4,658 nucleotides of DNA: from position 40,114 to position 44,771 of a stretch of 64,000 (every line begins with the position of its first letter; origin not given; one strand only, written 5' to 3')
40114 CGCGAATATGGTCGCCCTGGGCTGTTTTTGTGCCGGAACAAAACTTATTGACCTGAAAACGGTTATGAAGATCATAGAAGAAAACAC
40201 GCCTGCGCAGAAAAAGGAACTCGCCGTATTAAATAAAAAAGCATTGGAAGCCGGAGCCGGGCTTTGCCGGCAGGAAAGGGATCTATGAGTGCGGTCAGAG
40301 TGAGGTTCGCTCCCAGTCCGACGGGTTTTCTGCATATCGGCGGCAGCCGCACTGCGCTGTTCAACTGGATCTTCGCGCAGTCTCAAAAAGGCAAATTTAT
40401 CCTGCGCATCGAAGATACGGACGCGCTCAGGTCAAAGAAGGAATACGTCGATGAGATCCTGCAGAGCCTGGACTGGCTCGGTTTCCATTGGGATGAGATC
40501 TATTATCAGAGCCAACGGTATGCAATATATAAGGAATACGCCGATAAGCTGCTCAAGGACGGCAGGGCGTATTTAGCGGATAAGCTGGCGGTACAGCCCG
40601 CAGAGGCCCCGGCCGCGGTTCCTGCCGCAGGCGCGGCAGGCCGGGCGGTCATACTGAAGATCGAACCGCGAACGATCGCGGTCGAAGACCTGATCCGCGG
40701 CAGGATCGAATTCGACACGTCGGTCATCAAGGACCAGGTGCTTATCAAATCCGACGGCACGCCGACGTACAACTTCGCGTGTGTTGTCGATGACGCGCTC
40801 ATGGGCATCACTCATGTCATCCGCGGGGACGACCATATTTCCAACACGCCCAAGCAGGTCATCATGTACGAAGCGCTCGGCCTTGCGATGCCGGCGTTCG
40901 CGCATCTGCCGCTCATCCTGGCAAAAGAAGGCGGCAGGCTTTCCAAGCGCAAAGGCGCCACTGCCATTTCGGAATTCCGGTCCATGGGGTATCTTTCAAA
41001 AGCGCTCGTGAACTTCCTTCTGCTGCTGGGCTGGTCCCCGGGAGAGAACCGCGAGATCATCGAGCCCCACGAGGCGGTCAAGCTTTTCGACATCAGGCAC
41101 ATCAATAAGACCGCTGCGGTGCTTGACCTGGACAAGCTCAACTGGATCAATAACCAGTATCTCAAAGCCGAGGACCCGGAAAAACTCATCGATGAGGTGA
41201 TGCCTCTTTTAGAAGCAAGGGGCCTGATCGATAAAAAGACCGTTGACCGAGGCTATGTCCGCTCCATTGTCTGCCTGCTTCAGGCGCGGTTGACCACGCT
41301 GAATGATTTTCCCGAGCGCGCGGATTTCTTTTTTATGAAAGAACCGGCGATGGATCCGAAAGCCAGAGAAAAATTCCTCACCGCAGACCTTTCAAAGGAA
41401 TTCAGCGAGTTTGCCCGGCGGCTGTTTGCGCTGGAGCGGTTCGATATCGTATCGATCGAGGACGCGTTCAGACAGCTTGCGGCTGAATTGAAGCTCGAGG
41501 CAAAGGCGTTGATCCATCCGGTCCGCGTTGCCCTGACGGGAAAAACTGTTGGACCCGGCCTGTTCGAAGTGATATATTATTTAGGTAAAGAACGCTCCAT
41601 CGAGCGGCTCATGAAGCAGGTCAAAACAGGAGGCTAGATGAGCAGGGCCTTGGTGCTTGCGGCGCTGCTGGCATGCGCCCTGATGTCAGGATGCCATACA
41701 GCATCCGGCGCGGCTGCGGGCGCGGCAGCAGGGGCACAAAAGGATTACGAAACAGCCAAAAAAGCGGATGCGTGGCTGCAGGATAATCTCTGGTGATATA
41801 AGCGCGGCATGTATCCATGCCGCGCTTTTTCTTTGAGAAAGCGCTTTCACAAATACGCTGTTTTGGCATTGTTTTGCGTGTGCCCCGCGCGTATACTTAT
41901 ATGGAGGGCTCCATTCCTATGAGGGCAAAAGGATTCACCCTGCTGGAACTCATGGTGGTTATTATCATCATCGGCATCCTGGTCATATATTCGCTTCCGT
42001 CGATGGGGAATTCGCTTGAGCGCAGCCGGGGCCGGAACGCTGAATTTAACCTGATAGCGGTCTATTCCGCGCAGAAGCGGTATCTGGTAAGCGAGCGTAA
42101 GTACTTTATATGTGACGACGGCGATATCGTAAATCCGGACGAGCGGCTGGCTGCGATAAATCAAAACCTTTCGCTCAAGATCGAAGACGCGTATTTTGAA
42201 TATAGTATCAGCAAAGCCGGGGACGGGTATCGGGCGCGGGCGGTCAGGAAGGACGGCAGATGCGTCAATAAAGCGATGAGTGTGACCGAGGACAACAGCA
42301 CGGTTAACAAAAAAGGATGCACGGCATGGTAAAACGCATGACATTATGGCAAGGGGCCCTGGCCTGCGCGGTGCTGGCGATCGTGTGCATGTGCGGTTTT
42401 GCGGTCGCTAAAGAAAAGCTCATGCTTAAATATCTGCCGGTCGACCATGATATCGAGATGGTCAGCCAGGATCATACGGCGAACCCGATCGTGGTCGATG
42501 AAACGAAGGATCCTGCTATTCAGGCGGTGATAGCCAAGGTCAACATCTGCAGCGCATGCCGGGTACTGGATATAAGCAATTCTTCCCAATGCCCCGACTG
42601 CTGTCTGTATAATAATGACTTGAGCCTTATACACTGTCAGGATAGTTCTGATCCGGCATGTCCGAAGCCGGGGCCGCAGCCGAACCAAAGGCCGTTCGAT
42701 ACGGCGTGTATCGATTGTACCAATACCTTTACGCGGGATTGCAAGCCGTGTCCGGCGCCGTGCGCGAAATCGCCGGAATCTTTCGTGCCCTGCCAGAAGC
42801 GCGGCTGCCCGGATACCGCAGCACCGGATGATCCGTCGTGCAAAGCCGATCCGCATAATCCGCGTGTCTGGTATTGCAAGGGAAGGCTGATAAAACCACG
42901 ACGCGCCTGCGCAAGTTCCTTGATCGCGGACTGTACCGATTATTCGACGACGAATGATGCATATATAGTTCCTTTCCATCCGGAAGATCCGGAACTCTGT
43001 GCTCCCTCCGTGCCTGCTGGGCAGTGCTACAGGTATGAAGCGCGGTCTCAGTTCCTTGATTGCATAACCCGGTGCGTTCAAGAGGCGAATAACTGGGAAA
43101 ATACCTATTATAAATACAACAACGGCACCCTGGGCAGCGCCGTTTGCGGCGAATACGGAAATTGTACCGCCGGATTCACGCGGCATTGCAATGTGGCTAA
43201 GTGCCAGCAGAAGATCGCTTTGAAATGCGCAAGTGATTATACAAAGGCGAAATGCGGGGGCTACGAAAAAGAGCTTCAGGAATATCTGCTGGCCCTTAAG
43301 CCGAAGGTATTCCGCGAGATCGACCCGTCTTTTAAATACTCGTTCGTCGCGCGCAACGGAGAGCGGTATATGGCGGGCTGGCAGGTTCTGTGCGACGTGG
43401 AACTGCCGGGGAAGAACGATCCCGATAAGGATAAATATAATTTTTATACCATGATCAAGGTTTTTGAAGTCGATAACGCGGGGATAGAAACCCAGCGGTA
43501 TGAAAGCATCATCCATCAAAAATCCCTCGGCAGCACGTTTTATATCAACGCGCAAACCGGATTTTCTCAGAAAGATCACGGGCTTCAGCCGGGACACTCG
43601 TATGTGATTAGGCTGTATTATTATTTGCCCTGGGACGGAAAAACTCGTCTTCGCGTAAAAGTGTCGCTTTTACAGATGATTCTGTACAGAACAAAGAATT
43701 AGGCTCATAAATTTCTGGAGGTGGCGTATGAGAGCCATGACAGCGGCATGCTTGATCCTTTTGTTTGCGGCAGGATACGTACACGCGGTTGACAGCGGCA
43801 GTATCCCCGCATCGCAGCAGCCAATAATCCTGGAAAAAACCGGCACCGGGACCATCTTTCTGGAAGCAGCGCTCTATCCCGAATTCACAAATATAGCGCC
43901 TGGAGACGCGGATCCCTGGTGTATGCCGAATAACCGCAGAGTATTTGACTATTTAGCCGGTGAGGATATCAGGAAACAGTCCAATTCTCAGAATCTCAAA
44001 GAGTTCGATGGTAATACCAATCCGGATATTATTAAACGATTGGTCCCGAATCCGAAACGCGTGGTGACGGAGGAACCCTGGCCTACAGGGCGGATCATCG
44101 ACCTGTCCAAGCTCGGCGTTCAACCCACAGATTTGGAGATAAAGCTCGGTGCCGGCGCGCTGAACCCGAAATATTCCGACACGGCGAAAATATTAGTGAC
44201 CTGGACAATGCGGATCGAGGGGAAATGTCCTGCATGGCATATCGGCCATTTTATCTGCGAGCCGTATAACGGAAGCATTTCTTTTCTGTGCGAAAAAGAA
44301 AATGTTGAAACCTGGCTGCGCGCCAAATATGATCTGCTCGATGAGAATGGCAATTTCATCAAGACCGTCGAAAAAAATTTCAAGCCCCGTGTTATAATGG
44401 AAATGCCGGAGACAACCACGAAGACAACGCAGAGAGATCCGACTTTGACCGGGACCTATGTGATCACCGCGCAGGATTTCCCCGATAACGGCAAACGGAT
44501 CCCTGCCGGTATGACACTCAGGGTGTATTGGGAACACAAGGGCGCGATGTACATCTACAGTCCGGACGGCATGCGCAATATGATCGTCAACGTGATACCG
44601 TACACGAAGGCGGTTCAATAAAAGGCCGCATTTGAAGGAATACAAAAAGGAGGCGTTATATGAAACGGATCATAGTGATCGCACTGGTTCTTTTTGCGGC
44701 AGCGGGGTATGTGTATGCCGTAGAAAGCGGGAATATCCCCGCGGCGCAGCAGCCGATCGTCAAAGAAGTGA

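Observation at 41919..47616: Eight-gene pilin-like operon with non-canonical cargo and no assembly ATPase, platform or secretin in the window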

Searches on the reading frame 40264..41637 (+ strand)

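Call 11: search_protein_families(library=pfam, proteins=[window:40264-41637:+], max_evalue=0.00001)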
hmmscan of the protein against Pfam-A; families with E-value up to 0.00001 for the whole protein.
window:40264-41637:+ (457 aa): 2 families
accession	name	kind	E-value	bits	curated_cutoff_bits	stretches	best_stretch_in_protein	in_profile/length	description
PF00749.27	tRNA-synt_1c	-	2.4e-90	303.1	23.4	2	136-294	154-314/314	tRNA synthetases class I (E and Q), catalytic domain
PF19269.4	Anticodon_2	-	8.9e-30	104.4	23.6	1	309-451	3-139/141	Anticodon binding domain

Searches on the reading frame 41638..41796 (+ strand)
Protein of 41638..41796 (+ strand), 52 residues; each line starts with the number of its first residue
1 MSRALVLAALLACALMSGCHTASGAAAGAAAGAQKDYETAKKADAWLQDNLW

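Call 3: search_protein_families(library=pfam, proteins=[window:41638-41796:+], max_evalue=1)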
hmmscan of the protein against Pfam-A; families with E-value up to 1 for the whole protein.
window:41638-41796:+ (52 aa): 3 families
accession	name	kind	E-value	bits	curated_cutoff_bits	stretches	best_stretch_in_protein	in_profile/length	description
PF10439.15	Bacteriocin_IIc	-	0.036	14.5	27.1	1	13-33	20-40/59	Bacteriocin class II with double-glycine leader peptide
PF23379.1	DUF7096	-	0.24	11.6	27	1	3-35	5-37/208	Domain of unknown function (DUF7096)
PF20101.4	DUF6491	-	0.3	11.5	27.5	1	5-35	4-42/138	Family of unknown function (DUF6491)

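Call 4: search_protein_families(library=ncbifam, proteins=[window:41638-41796:+], max_evalue=1)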
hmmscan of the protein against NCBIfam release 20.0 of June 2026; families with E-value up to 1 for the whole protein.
window:41638-41796:+ (52 aa): 2 families
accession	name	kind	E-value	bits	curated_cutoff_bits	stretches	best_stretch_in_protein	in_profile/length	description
NF007319.0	PRK09810.1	equivalog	0.0015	18.4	86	1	1-24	2-24/41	lipoprotein antitoxin entericidin A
NF038104.1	lipo_NF038104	hypoth_equivalog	0.062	13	50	1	5-33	6-36/63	NF038104 family lipoprotein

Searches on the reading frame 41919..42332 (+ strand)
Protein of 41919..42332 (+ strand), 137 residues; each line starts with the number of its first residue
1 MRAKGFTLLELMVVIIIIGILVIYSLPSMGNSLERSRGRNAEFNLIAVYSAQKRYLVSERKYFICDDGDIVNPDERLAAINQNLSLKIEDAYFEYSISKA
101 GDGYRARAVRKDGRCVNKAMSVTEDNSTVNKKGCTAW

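Call 3: search_protein_families(library=pfam, proteins=[window:41919-42332:+], max_evalue=1)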
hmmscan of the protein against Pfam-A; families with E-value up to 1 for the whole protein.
window:41919-42332:+ (137 aa): 3 families
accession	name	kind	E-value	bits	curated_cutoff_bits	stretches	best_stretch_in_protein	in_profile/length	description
PF07963.17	N_methyl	-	1.6e-07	31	21.2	1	2-23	3-24/27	Prokaryotic N-terminal methylation motif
PF16732.10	ComP_DUS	-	0.0091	17.3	27.3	1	27-113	1-77/87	Type IV minor pilin ComP, DNA uptake sequence receptor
PF10717.14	ODV-E18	-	0.21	11.9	28.1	1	10-43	29-63/87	Occlusion-derived virus envelope protein ODV-E18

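Call 4: search_protein_families(library=ncbifam, proteins=[window:41919-42332:+], max_evalue=1)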
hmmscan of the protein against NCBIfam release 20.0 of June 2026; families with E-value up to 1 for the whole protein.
window:41919-42332:+ (137 aa): 13 families
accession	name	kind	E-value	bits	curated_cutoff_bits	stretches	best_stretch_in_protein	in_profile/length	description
NF041775.1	typeIV_PilA_Myxo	equivalog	3.2e-11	43.6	400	1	2-62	9-69/214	type IV pilin protein PilA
TIGR01710.1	typeII_sec_gspG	equivalog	3e-09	37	88.85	1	4-62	1-59/134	type II secretion system major pseudopilin GspG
NF040999.1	pilin_ComGC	equivalog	9.6e-08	32.1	75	1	4-33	2-31/84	competence type IV pilus major pilin ComGC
TIGR01708.2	typeII_sec_gspH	equivalog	3e-07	30.6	80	1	4-35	2-33/169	type II secretion system minor pseudopilin GspH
TIGR02532.1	IV_pilin_GFxxxE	domain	3e-07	30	16.3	1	4-22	2-20/24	prepilin-type N-terminal cleavage/methylation domain-containing protein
NF007862.0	PRK10574.1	equivalog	4.4e-06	26.9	138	1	2-36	3-37/145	prepilin peptidase-dependent pilin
NF041013.1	T4P_ComGE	equivalog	4.7e-05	23.4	49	1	4-39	4-39/83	competence type IV pilus minor pilin ComGE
TIGR02596.1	TIGR02596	subfamily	0.00015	21.9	70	1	6-37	1-32/196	Verru_Chthon cassette protein D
NF007800.0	PRK10506.1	equivalog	0.006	16.4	158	1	3-25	8-30/163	prepilin peptidase-dependent protein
NF040982.1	ComGD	equivalog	0.0071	16.7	70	1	4-34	2-32/139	competence type IV pilus minor pilin ComGD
TIGR01707.1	gspI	equivalog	0.048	14.1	44.35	1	5-35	1-31/101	type II secretion system minor pseudopilin GspI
TIGR02599.1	TIGR02599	subfamily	0.06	12.6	256.5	1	5-43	1-42/361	Verru_Chthon cassette protein C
NF041002.1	pilin_ComGF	equivalog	0.07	13.4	80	1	4-24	2-22/139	competence type IV pilus minor pilin ComGF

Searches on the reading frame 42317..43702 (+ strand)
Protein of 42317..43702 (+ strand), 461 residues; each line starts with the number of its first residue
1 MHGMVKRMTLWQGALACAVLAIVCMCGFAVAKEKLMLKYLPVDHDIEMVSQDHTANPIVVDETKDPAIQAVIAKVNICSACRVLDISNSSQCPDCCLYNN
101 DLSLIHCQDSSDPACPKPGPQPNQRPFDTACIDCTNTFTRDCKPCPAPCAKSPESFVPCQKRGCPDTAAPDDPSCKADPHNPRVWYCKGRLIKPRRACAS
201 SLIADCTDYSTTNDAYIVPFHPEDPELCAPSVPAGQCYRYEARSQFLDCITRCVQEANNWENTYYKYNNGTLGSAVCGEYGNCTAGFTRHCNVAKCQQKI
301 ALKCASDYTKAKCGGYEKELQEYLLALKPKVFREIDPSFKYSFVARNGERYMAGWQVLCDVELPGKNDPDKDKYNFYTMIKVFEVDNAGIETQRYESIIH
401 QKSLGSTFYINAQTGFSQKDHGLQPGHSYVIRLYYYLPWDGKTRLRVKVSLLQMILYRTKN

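Call 3: search_protein_families(library=pfam, proteins=[window:42317-43702:+], max_evalue=1)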
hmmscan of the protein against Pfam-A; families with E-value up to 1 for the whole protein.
window:42317-43702:+ (461 aa): 0 families

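Call 4: search_protein_families(library=ncbifam, proteins=[window:42317-43702:+], max_evalue=1)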
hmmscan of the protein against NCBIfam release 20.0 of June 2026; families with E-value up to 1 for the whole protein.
window:42317-43702:+ (461 aa): 0 families

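Call 8: find_encoding_contigs(protein=window:42317-43702:+, flank=10000, max_places=10)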
Protein window:42317-43702:+ (461 aa): no gene with exactly this product is on record in the collection.

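Call 18: find_homologous_proteins(query=window:42317-43702:+, max_evalue=0.001)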
Query window:42317-43702:+ (461 aa): 18 proteins with E <= 0.001 among 1280 candidates.
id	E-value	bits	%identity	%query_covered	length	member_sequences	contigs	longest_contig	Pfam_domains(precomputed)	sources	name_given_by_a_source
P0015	0.0e+0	1098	100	99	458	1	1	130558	-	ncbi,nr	ncbi:MAG: hypothetical protein KBC23_02015 [Candidatus Omnitrophica bacterium]|nr:hypothetical prote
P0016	7.0e-255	864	80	100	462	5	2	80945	-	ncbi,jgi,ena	-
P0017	3.1e-253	859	81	99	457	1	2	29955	-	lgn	-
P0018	1.0e-235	801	74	99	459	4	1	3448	-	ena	-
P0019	7.3e-200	683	64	99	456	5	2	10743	-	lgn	-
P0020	1.0e-195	669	62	99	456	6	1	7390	-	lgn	-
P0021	2.9e-146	506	53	99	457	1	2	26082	-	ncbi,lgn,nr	ncbi:MAG: hypothetical protein PHS64_00060 [Candidatus Omnitrophica bacterium]|nr:hypothetical prote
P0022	6.3e-142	492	51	99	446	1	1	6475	-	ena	-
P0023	3.3e-137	476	52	100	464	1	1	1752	-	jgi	jgi:hypothetical protein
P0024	1.5e-116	408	44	99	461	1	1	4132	-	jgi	jgi:hypothetical protein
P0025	9.0e-114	399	46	99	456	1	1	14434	-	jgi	jgi:hypothetical protein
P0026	5.1e-113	396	44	99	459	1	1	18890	-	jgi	jgi:hypothetical protein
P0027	6.4e-109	383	43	99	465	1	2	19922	-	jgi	jgi:hypothetical protein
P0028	6.5e-105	370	44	99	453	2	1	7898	-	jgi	jgi:hypothetical protein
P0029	1.6e-104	368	44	99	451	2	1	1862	-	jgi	-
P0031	5.3e-94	334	41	99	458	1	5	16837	-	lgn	-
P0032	4.3e-84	301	37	99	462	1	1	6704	-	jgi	-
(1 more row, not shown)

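Call 24: find_related_loci(query=A1, collection=genome_contigs, flank=10000)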
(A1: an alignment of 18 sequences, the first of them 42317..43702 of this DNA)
Query A1 (461 aa) in genome_contigs; peptide patterns used: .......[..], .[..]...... (x = any residue, [..] = any of these).
96 stretches matched a pattern; 1 encode a relative of the query (tblastn E <= 1e-3); 1 distinct loci.
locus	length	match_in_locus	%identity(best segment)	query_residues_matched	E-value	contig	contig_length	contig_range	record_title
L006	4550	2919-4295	65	1-461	0e+0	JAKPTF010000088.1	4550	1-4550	MAG: Candidatus Omnitrophota bacterium isolate JPNA_metabat.7 k141_299092, whole genome shotgun sequence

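Call 28: find_encoding_contigs(protein=P0027, flank=10000, max_places=2)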
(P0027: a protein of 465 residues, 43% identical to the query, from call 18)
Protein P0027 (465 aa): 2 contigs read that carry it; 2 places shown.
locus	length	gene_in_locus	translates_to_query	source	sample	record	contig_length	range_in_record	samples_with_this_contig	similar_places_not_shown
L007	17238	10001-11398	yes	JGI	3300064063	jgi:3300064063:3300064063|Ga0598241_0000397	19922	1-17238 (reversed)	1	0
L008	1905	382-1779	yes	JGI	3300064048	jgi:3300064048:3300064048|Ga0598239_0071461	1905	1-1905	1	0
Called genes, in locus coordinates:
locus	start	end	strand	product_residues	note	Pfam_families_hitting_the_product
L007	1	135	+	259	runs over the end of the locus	PF00149:Metallophos, PF13277:YmdB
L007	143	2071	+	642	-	PF01229:Glyco_hydro_39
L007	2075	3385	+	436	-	PF13742:tRNA_anti_2, PF01336:tRNA_anti-codon, PF02601:Exonuc_VII_L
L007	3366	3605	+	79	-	PF02609:Exonuc_VII_S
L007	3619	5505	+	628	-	PF13292:DXP_synthase_N, PF02779:Transket_pyr, PF02780:Transketolase_C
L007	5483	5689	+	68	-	PF12797:Fer4_2 (weak), PF12837:Fer4_6 (weak), PF12838:Fer4_7 (faint), PF00037:Fer4 (weak)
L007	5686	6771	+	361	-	PF01855:POR_N, PF17147:PFOR_II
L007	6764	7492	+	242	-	PF02775:TPP_enzyme_C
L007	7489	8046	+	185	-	PF01558:POR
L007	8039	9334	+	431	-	PF00749:tRNA-synt_1c, PF19269:Anticodon_2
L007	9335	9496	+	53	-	-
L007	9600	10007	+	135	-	PF07963:N_methyl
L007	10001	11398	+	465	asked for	-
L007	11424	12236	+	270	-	-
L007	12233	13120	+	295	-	PF07963:N_methyl (weak)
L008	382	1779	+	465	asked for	-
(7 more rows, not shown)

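Call 29: find_encoding_contigs(protein=P0031, flank=10000, max_places=2)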
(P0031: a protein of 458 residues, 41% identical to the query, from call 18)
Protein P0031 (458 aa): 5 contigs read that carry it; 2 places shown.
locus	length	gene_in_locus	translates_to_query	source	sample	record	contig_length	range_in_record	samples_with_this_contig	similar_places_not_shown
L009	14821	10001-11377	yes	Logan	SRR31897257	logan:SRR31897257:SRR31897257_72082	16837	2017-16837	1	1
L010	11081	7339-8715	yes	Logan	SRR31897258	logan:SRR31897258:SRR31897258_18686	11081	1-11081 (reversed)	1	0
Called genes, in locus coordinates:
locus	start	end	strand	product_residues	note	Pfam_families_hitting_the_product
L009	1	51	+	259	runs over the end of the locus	PF00149:Metallophos (weak), PF13277:YmdB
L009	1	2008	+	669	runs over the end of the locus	PF01229:Glyco_hydro_39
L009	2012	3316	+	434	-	PF13742:tRNA_anti_2, PF01336:tRNA_anti-codon, PF02601:Exonuc_VII_L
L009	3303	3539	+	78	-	PF02609:Exonuc_VII_S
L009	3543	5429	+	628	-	PF13292:DXP_synthase_N, PF02779:Transket_pyr, PF02780:Transketolase_C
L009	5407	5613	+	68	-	PF12797:Fer4_2 (weak), PF12837:Fer4_6 (weak), PF00037:Fer4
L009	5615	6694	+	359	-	PF01855:POR_N, PF17147:PFOR_II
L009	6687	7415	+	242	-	PF02775:TPP_enzyme_C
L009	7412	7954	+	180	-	PF01558:POR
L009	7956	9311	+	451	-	PF00749:tRNA-synt_1c, PF19269:Anticodon_2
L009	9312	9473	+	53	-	-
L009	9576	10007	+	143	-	PF07963:N_methyl (weak)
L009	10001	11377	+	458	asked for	-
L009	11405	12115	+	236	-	-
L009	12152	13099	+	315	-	PF07963:N_methyl (weak)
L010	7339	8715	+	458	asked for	-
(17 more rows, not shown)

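Call 30: find_encoding_contigs(protein=P0032, flank=10000, max_places=2)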
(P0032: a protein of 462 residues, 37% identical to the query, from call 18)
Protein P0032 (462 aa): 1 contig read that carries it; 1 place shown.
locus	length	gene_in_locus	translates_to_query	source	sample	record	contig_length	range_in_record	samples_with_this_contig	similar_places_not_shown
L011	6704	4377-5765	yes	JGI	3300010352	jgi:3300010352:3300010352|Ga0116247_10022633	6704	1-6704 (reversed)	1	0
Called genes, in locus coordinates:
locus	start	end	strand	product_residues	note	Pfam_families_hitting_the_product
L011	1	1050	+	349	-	?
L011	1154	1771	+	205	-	PF02775:TPP_enzyme_C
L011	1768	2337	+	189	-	PF01558:POR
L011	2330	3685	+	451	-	PF00749:tRNA-synt_1c, PF19269:Anticodon_2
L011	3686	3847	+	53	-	-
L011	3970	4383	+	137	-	PF07963:N_methyl (weak)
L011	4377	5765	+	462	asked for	-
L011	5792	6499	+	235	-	-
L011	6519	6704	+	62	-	?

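Call 31: predict_structure(alignment_id=A1)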
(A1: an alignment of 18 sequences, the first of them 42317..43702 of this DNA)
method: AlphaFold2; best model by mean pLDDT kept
length: 461 residues; sequences in the alignment: 18
mean_pLDDT: 76.1   pTM: 0.53
mean pLDDT of the five models: 76.1, 75.7, 75.2, 74.8, 73.8
residues with pLDDT >= 90: 129; 70-90: 191; 50-70: 73; < 50: 68
segments of 3 or more residues with pLDDT < 50: 1-13, 24-43, 88-91, 139-152, 275-290
pLDDT, mean of each block of 10 residues (from residue 1): 40 53 46 31 67 92 87 89 66 59 66 59 70 64 38 66 87 89 90 86 80 88 80 81 92 88 71 48 43 74 87 88 70 91 88 93 85 88 93 90 88 89 92 92 92 88 54
secondary structure, 60 per line:
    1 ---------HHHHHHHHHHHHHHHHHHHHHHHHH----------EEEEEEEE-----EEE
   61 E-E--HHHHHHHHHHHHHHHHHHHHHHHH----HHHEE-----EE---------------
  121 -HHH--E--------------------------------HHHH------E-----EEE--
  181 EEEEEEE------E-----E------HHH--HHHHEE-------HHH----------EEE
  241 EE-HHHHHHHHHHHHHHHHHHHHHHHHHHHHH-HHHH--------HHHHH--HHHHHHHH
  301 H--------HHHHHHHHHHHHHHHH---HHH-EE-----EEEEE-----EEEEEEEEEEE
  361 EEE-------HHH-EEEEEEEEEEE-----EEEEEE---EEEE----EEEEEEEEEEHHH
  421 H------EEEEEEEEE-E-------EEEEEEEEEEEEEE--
elements in order: H10-34 E45-52 E58-61 H66-89 H160-163 E176-178 E181-187 H212-215 E238-242 H244-272 H274-277 H286-290 H293-301 H310-325 E340-344 E350-363 E375-385 E391-396 E400-403 E408-417 H418-421 E428-436 E446-459

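Call 83: search_solved_structures(query=A1, max_evalue=1)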
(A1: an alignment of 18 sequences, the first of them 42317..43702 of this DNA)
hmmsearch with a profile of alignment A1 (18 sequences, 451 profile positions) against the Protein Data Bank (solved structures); distinct sequences matched with E-value up to 1: 0.

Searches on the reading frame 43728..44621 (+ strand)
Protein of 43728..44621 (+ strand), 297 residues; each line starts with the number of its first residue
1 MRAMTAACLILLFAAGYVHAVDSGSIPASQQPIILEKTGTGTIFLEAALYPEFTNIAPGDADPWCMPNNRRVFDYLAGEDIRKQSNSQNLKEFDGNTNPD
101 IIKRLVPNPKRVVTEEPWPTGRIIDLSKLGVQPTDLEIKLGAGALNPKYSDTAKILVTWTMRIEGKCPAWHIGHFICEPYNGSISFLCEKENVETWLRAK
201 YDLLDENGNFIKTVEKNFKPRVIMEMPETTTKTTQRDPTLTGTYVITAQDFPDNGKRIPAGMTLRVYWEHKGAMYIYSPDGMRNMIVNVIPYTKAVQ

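Call 3: search_protein_families(library=pfam, proteins=[window:43728-44621:+], max_evalue=1)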
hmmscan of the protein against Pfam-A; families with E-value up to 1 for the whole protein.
window:43728-44621:+ (297 aa): 0 families

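Call 4: search_protein_families(library=ncbifam, proteins=[window:43728-44621:+], max_evalue=1)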
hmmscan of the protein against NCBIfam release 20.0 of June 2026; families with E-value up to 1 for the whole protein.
window:43728-44621:+ (297 aa): 1 family
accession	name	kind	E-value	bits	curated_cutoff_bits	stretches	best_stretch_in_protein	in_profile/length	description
NF008173.0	PRK10920.1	equivalog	0.22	10.6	313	1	191-230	307-347/390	uroporphyrinogen-III C-methyltransferase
